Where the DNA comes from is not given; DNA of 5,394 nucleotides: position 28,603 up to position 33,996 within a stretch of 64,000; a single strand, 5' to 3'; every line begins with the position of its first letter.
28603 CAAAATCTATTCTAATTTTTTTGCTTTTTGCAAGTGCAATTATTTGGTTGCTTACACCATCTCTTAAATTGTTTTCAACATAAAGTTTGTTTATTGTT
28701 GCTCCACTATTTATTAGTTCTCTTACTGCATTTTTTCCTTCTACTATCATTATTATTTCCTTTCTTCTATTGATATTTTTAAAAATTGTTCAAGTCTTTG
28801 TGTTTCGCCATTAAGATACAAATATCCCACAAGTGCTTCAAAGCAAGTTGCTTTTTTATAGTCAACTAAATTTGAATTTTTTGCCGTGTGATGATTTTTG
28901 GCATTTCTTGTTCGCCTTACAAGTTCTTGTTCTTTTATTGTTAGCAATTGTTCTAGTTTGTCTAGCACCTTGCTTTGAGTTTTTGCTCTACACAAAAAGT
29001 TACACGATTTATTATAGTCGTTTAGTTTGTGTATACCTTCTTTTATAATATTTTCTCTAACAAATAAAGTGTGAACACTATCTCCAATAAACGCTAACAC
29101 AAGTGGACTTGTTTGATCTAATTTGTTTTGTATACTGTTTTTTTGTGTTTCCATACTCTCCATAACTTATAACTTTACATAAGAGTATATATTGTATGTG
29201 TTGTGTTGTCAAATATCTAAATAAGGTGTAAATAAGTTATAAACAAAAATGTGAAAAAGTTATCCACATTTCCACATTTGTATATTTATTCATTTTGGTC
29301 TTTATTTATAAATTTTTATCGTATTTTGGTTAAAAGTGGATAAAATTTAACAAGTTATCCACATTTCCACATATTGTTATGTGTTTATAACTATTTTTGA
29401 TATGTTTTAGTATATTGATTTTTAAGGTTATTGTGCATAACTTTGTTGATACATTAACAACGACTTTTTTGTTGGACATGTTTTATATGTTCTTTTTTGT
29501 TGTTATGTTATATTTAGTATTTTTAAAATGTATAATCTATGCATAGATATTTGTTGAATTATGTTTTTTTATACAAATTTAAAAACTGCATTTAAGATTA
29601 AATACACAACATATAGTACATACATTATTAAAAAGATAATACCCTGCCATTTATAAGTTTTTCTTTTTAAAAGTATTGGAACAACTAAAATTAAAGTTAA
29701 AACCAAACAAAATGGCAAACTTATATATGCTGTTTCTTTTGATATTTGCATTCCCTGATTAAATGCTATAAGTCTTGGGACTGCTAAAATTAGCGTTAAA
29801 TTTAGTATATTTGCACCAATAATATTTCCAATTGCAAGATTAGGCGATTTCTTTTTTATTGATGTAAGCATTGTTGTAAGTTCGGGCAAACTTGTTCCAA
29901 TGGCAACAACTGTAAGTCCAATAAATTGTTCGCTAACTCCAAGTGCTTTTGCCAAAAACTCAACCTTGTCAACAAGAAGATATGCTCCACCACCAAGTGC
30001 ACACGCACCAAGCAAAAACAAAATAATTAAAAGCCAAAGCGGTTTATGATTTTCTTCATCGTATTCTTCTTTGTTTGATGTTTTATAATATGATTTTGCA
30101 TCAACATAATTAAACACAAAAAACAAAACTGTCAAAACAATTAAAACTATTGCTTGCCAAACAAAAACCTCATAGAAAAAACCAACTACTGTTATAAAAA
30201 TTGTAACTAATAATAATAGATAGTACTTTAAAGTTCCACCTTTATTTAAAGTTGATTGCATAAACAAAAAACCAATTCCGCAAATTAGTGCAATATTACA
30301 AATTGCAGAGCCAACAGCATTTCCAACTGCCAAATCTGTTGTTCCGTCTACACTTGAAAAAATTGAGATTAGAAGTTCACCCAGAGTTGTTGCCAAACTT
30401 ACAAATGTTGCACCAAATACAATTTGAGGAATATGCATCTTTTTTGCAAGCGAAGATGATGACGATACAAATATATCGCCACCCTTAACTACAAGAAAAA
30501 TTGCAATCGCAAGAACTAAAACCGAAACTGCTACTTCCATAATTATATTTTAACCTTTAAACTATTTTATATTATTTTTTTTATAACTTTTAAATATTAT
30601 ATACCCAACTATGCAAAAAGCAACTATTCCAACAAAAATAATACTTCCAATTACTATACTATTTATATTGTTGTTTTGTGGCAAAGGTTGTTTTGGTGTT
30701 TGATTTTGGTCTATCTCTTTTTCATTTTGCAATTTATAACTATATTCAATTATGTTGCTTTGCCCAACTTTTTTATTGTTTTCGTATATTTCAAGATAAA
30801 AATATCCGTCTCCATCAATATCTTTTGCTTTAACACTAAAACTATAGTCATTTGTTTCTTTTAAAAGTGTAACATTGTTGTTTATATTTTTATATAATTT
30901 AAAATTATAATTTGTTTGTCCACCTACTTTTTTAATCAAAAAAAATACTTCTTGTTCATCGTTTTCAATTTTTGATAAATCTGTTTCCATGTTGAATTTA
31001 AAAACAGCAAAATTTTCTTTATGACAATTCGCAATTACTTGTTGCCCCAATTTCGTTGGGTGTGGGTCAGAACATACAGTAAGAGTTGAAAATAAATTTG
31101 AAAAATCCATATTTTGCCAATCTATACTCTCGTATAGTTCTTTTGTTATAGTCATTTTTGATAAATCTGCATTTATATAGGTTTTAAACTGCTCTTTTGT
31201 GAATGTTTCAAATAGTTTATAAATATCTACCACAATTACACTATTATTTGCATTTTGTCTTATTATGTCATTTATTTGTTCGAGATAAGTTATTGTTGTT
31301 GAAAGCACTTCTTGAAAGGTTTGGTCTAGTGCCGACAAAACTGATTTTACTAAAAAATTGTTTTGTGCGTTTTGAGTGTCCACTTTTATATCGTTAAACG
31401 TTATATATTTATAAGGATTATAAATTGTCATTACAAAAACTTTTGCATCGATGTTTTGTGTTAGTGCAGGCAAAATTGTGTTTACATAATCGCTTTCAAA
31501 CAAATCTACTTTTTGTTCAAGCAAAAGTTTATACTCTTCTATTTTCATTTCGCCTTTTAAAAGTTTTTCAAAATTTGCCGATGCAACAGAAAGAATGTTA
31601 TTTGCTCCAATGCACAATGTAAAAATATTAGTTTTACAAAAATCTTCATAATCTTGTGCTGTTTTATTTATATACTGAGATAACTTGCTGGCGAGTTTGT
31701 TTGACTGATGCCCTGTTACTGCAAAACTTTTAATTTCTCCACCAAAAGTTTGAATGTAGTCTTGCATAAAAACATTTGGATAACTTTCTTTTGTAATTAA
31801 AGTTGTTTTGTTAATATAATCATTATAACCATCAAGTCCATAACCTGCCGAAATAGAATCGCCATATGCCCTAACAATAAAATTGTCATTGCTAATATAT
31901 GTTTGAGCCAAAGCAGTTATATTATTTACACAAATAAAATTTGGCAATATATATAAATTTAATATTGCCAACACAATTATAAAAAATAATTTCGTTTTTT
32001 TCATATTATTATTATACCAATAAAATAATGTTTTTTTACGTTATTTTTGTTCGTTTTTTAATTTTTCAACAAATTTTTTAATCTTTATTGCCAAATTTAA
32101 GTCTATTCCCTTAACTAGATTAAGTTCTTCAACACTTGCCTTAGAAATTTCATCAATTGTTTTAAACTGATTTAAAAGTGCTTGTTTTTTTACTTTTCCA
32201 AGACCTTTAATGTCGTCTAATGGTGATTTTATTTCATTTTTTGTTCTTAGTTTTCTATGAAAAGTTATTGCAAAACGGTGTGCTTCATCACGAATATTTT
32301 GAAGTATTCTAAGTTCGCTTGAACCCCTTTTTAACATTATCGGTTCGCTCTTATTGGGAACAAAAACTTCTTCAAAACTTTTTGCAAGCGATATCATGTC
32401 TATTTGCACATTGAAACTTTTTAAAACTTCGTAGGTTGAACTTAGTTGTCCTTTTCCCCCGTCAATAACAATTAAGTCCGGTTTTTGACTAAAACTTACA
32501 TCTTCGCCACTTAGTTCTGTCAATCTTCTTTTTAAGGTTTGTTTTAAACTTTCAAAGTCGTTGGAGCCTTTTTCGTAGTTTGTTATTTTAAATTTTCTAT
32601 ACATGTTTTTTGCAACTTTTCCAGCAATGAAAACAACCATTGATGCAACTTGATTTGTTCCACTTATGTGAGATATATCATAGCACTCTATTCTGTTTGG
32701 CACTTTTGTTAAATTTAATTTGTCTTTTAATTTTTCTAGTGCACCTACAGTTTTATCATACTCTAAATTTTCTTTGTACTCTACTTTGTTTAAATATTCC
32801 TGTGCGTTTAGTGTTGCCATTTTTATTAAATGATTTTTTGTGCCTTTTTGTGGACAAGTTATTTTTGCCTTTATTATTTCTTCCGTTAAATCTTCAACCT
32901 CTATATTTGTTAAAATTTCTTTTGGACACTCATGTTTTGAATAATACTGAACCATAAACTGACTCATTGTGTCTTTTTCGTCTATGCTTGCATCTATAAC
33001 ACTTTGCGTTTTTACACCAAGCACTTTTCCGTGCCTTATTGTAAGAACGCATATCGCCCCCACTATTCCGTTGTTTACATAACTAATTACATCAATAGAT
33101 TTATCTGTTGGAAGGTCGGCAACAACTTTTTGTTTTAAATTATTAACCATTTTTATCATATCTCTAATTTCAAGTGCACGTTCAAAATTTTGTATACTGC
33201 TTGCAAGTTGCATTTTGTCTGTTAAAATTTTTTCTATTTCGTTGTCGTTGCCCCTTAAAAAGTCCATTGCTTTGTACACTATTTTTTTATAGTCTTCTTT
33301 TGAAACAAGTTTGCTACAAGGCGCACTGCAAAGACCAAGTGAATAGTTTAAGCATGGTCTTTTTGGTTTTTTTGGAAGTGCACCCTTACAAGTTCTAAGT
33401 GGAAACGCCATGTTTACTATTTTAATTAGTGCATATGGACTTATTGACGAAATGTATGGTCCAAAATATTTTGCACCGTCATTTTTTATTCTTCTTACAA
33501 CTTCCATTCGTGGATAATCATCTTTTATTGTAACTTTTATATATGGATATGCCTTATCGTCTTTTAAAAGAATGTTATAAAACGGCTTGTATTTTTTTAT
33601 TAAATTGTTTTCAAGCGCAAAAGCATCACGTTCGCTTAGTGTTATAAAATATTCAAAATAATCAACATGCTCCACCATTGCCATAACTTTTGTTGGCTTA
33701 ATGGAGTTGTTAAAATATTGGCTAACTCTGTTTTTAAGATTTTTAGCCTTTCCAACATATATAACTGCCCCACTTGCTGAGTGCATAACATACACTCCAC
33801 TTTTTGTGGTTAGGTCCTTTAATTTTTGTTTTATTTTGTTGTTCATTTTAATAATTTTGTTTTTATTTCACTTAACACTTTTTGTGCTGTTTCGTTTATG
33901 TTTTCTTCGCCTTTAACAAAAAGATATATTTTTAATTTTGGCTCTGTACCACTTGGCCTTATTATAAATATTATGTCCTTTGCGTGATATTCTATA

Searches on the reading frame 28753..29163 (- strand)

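Call 8: search_protein_families(library=ncbifam, proteins=[window:28753-29163:-])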
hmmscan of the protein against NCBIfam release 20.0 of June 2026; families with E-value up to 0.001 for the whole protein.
window:28753-29163:- (136 aa): 0 families

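Call 49: search_protein_families(library=pfam, proteins=[window:28753-29163:-], max_evalue=0.01)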
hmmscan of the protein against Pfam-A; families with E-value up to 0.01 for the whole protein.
window:28753-29163:- (136 aa): 2 families
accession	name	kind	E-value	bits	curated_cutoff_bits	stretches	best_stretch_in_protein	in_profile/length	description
PF00636.31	Ribonuclease_3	-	1.6e-21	77.4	27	1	22-119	2-101/102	Ribonuclease III domain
PF14622.11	Ribonucleas_3_3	-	0.0069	17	35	1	23-130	25-122/128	Ribonuclease-III-like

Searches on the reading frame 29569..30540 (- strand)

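Call 8: search_protein_families(library=ncbifam, proteins=[window:29569-30540:-])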
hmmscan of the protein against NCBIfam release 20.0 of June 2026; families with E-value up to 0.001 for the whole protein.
window:29569-30540:- (323 aa): 5 families
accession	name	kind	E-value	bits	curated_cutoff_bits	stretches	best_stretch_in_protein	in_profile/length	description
TIGR00367.1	TIGR00367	hypoth_equivalog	2.1e-62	211.1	179.65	1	7-310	5-312/312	calcium/sodium antiporter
NF008005.0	PRK10734.1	equivalog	1.7e-43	149.1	432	1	5-316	3-318/325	calcium/sodium antiporter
TIGR00927.1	2A1904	subfamily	7.3e-15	53.7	710.1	1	181-318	1057-1196/1209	K+-dependent Na+/Ca+ exchanger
TIGR00846.1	caca2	superfamily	7.3e-13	48.1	317.45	1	127-312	178-369/372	calcium/proton exchanger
TIGR00378.1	cax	equivalog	2.1e-10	40.3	211.15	1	128-310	155-344/349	calcium/proton exchanger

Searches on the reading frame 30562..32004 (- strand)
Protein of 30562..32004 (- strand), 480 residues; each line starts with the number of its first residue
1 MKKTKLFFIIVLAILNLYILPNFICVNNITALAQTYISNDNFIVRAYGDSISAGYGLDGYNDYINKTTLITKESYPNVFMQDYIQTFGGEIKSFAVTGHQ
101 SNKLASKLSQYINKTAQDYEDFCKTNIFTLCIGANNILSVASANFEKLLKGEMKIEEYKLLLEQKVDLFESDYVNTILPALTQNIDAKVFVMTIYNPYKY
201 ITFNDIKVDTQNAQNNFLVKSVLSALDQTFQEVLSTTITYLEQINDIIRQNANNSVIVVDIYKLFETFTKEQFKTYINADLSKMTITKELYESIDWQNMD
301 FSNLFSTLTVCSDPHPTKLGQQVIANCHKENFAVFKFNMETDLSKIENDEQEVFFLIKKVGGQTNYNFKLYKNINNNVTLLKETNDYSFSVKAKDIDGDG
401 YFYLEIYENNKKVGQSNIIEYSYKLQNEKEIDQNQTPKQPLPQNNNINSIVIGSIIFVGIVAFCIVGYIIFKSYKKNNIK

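Call 8: search_protein_families(library=ncbifam, proteins=[window:30562-32004:-])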
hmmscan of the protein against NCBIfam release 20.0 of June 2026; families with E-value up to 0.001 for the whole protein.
window:30562-32004:- (480 aa): 0 families

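Call 49: search_protein_families(library=pfam, proteins=[window:30562-32004:-], max_evalue=0.01)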
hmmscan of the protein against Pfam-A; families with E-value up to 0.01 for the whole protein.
window:30562-32004:- (480 aa): 3 families
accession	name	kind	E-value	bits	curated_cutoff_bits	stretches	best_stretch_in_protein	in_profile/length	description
PF00657.28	Lipase_GDSL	-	1.1e-10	42.5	23.6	1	48-327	5-207/208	GDSL-like Lipase/Acylhydrolase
PF13472.12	Lipase_GDSL_2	-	1.1e-05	26.4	32.9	1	46-266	1-154/178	GDSL-like Lipase/Acylhydrolase family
PF17870.6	Insulin_TMD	-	0.0081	16.7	33.4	0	444-472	11-40/47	Insulin receptor trans-membrane segment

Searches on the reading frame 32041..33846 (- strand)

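Call 51: search_protein_families(library=ncbifam, proteins=[window:32041-33846:-], max_evalue=1e-10)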
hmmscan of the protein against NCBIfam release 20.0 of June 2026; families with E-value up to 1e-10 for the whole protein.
window:32041-33846:- (601 aa): 14 families
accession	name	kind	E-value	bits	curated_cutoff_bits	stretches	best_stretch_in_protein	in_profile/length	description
TIGR00194.1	uvrC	equivalog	6.5e-167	556.7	285.45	1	6-574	2-574/574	excinuclease ABC subunit UvrC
NF001824.0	PRK00558.1-5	equivalog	5e-138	461.3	451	1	8-596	10-647/652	excinuclease ABC subunit UvrC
NF011263.0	PRK14669.1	equivalog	4.7e-127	425.1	1108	1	5-579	3-590/624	excinuclease ABC subunit C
NF011261.0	PRK14667.1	equivalog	3.9e-121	405.3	818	1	4-594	5-566/567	excinuclease ABC subunit C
NF011262.0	PRK14668.1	equivalog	3.2e-109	365.9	544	1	3-591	4-575/577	excinuclease ABC subunit C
NF011260.0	PRK14666.1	equivalog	1.1e-108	364.8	649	2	9-315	6-315/698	excinuclease ABC subunit C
NF011264.0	PRK14670.1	equivalog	1.7e-104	350.3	1021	1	3-597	6-593/602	excinuclease ABC subunit C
NF011266.0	PRK14672.1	equivalog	1.8e-100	337.3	1504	2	14-314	20-315/691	excinuclease ABC subunit C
NF005906.0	PRK07883.1-4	equivalog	3.1e-60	204.1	495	1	8-319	208-518/563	DEDD exonuclease domain-containing protein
NF005907.0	PRK07883.1-5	equivalog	9.4e-41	139.8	454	1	8-234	222-451/584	DEDD exonuclease domain-containing protein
NF005904.0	PRK07883.1-2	equivalog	8.9e-33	113.4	969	1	9-278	226-495/584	DEDD exonuclease domain-containing protein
NF005905.0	PRK07883.1-3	equivalog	8.2e-32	110.5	508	1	9-236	220-445/581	DEDD exonuclease domain-containing protein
NF005903.0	PRK07883.1-1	equivalog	3.7e-20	71.9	1038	1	10-233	243-463/642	DEDD exonuclease domain-containing protein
NF007833.0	PRK10545.1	equivalog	2.3e-13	49.9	367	1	3-197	22-213/289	excinuclease Cho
